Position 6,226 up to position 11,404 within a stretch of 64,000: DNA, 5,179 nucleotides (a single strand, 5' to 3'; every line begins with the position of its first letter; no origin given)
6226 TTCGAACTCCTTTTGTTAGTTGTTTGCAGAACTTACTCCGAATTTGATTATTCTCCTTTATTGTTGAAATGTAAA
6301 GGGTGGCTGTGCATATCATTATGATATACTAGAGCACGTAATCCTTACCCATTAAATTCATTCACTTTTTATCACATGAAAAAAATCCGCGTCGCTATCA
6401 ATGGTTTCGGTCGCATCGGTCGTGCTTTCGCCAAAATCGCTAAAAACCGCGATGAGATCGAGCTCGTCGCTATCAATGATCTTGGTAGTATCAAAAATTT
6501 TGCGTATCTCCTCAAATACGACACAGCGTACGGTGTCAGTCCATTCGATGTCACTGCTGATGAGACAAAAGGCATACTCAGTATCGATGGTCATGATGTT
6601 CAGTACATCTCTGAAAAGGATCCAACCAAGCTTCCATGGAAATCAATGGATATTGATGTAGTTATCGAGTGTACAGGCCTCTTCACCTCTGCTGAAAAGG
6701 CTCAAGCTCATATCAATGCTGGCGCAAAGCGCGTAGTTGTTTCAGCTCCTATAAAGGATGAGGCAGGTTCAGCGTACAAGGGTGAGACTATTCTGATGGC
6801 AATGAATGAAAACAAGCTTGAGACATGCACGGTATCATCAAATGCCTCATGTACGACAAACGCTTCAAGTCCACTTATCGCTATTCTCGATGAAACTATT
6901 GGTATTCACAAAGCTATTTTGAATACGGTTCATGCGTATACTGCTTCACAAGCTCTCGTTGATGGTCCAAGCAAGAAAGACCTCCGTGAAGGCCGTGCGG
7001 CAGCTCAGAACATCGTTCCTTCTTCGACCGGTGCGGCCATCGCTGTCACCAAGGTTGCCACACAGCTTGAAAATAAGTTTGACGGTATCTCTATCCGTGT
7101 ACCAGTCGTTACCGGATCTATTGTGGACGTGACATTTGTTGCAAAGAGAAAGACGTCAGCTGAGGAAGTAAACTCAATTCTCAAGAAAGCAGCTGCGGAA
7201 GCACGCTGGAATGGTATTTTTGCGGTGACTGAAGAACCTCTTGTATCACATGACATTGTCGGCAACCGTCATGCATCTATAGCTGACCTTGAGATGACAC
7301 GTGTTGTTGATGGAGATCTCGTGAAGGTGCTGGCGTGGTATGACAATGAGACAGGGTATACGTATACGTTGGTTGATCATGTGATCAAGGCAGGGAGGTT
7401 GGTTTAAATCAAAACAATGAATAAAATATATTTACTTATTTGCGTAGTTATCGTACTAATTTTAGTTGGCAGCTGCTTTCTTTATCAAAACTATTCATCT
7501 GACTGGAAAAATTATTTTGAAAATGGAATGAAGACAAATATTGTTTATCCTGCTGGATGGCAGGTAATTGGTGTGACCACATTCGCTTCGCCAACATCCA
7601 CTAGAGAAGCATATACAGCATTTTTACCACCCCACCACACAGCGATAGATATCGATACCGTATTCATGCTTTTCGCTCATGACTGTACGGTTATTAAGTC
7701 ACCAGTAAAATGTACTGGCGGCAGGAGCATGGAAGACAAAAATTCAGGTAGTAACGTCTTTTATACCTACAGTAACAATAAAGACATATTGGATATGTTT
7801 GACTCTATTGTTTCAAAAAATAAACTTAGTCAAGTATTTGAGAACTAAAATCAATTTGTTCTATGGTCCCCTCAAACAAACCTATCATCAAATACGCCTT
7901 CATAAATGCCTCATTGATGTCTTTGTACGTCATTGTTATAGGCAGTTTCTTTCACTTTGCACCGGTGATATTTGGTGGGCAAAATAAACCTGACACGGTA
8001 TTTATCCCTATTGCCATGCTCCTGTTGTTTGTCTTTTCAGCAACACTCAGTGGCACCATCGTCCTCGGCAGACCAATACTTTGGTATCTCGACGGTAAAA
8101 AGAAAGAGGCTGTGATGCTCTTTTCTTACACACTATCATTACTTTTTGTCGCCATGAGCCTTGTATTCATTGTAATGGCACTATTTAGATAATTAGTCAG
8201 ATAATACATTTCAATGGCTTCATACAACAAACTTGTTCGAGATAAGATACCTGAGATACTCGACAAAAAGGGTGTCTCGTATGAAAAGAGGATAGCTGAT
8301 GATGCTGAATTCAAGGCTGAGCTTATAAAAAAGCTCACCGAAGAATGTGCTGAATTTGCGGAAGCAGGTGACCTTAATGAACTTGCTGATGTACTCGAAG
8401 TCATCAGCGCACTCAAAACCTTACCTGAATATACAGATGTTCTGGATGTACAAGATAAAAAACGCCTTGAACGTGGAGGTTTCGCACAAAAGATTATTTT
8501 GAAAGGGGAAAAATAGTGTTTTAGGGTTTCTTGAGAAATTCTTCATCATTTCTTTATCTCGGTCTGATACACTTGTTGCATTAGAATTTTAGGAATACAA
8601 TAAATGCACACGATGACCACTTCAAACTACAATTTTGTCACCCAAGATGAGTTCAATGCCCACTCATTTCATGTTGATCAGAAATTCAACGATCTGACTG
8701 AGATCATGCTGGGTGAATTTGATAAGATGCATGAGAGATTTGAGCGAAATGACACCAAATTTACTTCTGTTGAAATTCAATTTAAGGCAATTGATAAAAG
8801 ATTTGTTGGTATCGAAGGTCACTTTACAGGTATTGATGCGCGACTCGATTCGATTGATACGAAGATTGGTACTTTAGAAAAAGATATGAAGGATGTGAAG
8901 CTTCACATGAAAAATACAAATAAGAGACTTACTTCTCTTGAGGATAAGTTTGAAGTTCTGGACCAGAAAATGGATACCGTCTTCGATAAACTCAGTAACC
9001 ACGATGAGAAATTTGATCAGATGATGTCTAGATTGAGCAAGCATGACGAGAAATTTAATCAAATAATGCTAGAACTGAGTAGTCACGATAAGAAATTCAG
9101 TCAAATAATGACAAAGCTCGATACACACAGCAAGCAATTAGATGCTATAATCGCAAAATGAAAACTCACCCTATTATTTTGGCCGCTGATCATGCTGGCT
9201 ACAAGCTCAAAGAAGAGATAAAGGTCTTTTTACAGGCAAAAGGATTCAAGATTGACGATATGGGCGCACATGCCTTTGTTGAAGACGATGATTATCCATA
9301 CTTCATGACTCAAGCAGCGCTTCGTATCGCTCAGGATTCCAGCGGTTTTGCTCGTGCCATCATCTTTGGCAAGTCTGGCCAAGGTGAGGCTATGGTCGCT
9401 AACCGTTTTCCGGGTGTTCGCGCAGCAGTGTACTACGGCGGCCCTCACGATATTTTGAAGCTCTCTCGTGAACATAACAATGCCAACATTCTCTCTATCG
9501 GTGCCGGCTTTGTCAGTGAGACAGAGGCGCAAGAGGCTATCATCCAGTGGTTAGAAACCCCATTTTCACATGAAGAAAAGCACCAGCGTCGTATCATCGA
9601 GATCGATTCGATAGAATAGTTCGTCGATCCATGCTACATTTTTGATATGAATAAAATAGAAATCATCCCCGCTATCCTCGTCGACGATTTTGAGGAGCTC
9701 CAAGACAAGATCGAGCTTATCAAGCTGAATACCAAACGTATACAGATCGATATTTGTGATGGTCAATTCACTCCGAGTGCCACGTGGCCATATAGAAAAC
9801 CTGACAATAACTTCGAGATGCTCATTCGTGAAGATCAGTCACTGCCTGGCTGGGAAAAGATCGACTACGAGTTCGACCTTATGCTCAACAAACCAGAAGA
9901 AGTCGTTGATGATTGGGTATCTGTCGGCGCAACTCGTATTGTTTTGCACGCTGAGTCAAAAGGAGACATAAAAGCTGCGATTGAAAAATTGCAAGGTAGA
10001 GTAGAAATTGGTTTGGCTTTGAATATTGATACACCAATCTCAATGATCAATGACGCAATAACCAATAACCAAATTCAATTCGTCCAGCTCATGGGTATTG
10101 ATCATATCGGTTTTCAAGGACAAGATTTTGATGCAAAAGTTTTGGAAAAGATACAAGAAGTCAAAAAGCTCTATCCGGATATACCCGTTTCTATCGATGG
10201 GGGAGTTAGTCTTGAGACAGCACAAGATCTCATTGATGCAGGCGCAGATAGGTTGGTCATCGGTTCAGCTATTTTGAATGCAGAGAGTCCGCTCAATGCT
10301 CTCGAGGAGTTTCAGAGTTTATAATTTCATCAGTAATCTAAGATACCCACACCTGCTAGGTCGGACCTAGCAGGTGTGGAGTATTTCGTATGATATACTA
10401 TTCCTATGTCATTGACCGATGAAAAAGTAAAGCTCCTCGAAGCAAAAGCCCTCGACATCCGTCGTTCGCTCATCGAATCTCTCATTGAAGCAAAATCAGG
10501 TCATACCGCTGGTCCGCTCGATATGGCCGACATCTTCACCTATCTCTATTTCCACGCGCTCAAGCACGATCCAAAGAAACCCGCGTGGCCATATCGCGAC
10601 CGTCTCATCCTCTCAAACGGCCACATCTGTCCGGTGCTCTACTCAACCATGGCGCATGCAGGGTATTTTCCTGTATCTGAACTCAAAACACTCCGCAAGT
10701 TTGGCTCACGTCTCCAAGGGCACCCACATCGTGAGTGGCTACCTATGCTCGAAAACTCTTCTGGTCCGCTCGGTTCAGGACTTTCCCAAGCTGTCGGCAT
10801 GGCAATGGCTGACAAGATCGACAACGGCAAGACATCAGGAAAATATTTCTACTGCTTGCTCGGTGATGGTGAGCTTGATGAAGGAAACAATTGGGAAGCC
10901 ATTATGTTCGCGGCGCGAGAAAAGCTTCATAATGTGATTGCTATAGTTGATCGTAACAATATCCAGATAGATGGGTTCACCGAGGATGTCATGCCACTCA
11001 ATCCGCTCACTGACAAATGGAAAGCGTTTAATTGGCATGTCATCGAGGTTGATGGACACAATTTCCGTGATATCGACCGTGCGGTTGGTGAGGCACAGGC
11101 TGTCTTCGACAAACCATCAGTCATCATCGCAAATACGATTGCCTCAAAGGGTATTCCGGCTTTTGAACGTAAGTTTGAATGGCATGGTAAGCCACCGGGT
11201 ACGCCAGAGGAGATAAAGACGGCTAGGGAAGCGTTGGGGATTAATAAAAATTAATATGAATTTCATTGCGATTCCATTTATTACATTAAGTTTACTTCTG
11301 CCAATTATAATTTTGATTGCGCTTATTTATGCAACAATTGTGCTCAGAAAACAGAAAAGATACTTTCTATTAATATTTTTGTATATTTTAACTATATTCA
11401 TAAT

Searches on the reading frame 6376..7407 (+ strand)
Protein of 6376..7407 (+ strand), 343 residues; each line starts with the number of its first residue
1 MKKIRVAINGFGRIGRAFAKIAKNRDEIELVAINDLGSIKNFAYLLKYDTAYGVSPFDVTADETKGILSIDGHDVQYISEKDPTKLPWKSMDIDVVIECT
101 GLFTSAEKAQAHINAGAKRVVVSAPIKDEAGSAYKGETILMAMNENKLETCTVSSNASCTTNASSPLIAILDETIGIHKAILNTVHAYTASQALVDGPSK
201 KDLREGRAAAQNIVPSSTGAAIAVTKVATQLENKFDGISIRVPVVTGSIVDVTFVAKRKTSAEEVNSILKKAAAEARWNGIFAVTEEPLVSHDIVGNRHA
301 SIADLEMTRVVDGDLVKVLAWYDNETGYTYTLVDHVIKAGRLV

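Call 87: search_protein_families(library=pfam, proteins=[window:6376-7407:+], max_evalue=0.001)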
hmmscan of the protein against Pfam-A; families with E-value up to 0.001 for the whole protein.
window:6376-7407:+ (343 aa): 2 families
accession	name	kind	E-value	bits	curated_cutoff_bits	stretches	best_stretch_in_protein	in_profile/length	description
PF02800.25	Gp_dh_C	-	3.7e-54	183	24.4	1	166-322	3-158/158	Glyceraldehyde 3-phosphate dehydrogenase, C-terminal domain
PF00044.30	Gp_dh_N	-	1.6e-34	118.7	31.7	1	4-105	1-100/101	Glyceraldehyde 3-phosphate dehydrogenase, NAD binding domain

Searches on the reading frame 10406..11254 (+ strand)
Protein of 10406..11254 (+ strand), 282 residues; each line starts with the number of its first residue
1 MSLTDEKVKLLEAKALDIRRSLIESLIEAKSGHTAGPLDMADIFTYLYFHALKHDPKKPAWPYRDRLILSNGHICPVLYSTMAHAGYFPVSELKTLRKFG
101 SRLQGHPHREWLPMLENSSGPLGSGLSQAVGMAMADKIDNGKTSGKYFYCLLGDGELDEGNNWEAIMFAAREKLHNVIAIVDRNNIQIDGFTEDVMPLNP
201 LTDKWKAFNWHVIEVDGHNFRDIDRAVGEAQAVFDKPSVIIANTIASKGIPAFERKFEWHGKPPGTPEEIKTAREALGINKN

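Call 87: search_protein_families(library=pfam, proteins=[window:10406-11254:+], max_evalue=0.001)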
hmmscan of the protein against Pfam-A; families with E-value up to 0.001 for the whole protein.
window:10406-11254:+ (282 aa): 4 families
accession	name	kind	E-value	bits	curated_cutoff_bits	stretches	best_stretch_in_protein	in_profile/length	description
PF00456.26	Transketolase_N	-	2.6e-64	217.8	22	1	18-280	9-278/334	Transketolase, thiamine diphosphate binding domain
PF00676.26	E1_dh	-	1.4e-07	31.2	22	1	117-232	98-209/300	Dehydrogenase E1 component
PF13292.11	DXP_synthase_N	-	2.5e-07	30.7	21.2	1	9-188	16-175/274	1-deoxy-D-xylulose-5-phosphate synthase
PF02775.26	TPP_enzyme_C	-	0.00045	20.5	21.9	1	107-186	17-84/151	Thiamine pyrophosphate enzyme, C-terminal TPP binding domain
